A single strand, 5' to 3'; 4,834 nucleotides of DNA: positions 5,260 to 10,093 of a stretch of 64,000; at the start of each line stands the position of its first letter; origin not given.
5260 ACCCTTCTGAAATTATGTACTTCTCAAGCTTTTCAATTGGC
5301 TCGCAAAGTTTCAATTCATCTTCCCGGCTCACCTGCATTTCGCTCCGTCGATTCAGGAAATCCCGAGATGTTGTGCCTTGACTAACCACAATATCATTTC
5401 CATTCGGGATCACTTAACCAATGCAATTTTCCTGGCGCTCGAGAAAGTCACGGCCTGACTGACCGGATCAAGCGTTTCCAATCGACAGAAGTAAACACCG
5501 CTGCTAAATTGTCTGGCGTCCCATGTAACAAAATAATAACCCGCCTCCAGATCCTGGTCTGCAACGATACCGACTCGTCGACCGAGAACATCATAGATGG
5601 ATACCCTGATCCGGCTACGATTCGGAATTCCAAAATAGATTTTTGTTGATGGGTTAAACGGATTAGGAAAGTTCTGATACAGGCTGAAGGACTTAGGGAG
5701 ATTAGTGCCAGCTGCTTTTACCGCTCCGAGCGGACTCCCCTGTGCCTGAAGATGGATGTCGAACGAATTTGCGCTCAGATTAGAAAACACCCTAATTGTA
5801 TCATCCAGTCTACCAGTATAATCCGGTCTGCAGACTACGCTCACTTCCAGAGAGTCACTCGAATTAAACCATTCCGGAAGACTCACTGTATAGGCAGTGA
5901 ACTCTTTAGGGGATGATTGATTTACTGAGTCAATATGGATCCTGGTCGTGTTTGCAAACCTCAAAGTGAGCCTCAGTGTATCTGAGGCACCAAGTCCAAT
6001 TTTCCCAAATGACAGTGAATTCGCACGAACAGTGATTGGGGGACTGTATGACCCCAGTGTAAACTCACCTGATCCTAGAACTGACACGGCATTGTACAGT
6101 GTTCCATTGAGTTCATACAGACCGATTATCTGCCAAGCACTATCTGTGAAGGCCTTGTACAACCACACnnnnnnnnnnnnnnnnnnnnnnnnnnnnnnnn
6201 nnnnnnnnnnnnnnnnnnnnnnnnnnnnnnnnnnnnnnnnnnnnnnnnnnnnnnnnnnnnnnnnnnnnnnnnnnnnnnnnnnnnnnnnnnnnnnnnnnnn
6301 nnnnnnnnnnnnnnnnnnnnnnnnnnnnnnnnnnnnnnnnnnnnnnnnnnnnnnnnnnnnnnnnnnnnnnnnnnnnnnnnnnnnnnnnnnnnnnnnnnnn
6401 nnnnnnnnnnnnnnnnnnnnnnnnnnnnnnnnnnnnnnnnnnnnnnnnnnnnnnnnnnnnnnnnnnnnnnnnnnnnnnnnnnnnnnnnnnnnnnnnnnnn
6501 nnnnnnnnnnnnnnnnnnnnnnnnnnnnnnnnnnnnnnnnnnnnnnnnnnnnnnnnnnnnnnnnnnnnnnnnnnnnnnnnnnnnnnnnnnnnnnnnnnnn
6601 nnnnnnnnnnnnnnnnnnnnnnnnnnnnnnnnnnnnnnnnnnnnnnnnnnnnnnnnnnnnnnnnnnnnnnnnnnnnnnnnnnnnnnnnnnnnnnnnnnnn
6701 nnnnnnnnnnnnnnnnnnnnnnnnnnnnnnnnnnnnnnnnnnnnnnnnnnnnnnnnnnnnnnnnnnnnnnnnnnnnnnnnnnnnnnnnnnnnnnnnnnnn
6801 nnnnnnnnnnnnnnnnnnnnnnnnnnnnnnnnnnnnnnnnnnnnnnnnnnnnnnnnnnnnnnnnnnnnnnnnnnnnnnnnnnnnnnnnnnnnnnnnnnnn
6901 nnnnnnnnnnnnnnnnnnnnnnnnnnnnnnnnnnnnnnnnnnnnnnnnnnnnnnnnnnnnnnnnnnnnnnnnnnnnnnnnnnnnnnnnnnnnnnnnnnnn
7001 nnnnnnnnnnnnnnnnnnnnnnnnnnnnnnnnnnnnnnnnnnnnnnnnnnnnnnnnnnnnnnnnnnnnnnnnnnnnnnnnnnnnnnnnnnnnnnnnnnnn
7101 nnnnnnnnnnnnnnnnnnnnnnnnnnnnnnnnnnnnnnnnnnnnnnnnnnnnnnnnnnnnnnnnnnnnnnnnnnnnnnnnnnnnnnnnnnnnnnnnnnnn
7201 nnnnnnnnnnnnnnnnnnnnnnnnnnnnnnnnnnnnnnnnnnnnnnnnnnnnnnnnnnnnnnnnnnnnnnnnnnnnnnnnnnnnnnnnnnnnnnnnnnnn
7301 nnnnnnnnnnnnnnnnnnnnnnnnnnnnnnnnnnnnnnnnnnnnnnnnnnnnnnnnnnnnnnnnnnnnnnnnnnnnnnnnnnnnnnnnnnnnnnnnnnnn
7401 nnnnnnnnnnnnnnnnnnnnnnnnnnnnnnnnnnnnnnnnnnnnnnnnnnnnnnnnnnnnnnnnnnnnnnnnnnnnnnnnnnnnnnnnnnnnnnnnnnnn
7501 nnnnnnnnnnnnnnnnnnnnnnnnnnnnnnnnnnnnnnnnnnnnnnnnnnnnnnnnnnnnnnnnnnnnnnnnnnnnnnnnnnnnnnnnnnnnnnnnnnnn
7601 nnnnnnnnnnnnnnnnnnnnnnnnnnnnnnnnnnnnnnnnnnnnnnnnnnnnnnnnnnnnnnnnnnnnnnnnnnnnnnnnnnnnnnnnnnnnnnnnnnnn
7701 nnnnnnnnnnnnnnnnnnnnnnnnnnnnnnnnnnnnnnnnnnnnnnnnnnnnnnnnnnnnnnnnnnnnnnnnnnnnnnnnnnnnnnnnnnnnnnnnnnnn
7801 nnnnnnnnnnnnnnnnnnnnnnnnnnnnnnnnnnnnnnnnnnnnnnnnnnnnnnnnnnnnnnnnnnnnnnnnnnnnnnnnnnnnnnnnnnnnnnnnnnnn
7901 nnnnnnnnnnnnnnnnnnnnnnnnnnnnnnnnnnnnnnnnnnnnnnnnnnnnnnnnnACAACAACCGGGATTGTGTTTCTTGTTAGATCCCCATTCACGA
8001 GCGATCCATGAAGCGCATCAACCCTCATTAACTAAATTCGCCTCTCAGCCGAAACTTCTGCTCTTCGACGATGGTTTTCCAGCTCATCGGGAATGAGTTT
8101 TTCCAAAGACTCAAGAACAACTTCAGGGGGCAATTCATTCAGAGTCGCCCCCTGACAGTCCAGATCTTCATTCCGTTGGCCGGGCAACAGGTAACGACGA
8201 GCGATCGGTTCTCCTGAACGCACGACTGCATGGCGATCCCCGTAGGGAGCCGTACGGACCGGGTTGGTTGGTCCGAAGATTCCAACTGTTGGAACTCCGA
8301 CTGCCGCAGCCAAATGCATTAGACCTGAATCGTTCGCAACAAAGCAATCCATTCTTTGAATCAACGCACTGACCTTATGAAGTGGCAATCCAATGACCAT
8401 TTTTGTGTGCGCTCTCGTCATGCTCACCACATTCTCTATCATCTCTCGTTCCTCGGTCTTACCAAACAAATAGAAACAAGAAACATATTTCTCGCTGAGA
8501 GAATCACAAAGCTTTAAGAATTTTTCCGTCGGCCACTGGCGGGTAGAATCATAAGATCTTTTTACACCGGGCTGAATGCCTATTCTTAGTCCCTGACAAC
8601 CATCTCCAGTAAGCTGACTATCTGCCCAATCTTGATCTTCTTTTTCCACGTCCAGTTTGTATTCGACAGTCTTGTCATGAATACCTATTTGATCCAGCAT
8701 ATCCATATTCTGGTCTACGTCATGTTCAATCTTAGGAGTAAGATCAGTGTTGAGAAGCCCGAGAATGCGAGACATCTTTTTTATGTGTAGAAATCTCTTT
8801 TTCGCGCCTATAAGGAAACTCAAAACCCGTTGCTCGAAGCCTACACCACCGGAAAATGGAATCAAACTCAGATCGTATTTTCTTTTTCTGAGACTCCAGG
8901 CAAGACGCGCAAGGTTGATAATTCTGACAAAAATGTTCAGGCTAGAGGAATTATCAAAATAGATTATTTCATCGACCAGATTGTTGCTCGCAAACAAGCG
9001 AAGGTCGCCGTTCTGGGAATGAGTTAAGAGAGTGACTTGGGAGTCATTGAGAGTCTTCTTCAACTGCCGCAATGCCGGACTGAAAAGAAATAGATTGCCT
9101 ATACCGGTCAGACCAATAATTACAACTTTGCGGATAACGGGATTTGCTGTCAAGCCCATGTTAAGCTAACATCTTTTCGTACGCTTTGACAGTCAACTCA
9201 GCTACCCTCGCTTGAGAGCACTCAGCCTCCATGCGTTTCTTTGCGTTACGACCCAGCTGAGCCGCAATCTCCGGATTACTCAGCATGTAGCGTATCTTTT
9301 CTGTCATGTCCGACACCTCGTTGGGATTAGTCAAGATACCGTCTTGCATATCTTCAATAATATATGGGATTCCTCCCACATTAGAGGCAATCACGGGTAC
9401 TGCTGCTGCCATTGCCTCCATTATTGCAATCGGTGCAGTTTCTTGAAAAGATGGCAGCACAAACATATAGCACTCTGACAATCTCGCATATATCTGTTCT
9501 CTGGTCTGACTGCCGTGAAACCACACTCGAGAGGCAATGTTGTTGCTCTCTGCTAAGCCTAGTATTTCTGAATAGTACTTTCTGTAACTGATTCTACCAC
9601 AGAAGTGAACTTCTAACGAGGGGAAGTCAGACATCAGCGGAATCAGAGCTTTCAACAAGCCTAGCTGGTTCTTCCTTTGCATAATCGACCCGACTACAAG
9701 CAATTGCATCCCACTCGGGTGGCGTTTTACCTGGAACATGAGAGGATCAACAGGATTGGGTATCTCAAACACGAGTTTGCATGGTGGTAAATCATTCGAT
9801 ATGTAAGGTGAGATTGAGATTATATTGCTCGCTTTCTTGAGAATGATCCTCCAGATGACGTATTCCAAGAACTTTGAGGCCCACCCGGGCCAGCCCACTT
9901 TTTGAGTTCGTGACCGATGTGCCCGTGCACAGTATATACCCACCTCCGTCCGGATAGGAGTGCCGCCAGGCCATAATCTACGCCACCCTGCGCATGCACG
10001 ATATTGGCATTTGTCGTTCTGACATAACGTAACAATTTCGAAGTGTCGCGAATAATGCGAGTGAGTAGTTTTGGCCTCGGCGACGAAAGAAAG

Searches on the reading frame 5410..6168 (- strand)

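Call 91: search_protein_families(library=pfam, proteins=[window:5410-6168:-], max_evalue=0.00001)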
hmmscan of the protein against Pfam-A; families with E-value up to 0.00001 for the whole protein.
window:5410-6168:- (252 aa): 1 family
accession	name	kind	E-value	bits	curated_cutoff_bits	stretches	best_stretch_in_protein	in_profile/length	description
PF18962.6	Por_Secre_tail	-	3.2e-07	31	27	1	167-232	2-64/75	Secretion system C-terminal sorting domain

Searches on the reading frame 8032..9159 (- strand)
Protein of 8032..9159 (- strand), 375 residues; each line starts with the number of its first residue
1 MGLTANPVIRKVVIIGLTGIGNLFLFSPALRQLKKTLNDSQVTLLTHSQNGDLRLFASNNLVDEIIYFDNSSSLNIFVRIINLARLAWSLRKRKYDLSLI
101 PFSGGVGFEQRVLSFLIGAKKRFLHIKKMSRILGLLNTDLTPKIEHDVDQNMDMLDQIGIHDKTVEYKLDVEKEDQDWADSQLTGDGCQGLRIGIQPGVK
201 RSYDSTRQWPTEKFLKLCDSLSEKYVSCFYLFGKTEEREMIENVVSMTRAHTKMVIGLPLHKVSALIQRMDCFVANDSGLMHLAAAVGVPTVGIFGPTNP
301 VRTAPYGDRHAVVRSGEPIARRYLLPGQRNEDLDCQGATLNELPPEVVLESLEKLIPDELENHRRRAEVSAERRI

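Call 91: search_protein_families(library=pfam, proteins=[window:8032-9159:-], max_evalue=0.00001)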
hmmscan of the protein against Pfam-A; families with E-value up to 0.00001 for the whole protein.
window:8032-9159:- (375 aa): 1 family
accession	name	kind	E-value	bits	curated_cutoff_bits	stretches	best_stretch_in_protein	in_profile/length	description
PF01075.23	Glyco_transf_9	-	2.1e-29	103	22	1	108-317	23-231/247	Glycosyltransferase family 9 (heptosyltransferase)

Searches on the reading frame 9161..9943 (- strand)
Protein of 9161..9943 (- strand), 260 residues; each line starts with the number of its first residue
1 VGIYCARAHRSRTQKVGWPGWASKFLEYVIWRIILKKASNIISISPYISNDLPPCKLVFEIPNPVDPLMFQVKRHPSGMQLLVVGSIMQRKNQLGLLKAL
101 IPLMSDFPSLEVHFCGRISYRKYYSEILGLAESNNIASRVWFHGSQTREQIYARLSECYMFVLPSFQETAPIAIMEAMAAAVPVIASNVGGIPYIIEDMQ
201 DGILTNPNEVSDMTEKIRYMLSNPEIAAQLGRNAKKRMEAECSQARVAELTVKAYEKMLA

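Call 91: search_protein_families(library=pfam, proteins=[window:9161-9943:-], max_evalue=0.00001)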
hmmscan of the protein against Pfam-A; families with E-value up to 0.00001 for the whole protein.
window:9161-9943:- (260 aa): 3 families
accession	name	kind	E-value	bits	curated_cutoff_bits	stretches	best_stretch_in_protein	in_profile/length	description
PF00534.26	Glycos_transf_1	-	1.4e-31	109.8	26.4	1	79-237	16-172/172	Glycosyl transferases group 1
PF13692.12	Glyco_trans_1_4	-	1.3e-25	90.8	27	1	81-223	4-142/142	Glycosyl transferases group 1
PF13524.12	Glyco_trans_1_2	-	5e-07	30.2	25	1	171-248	64-139/144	Glycosyl transferase-like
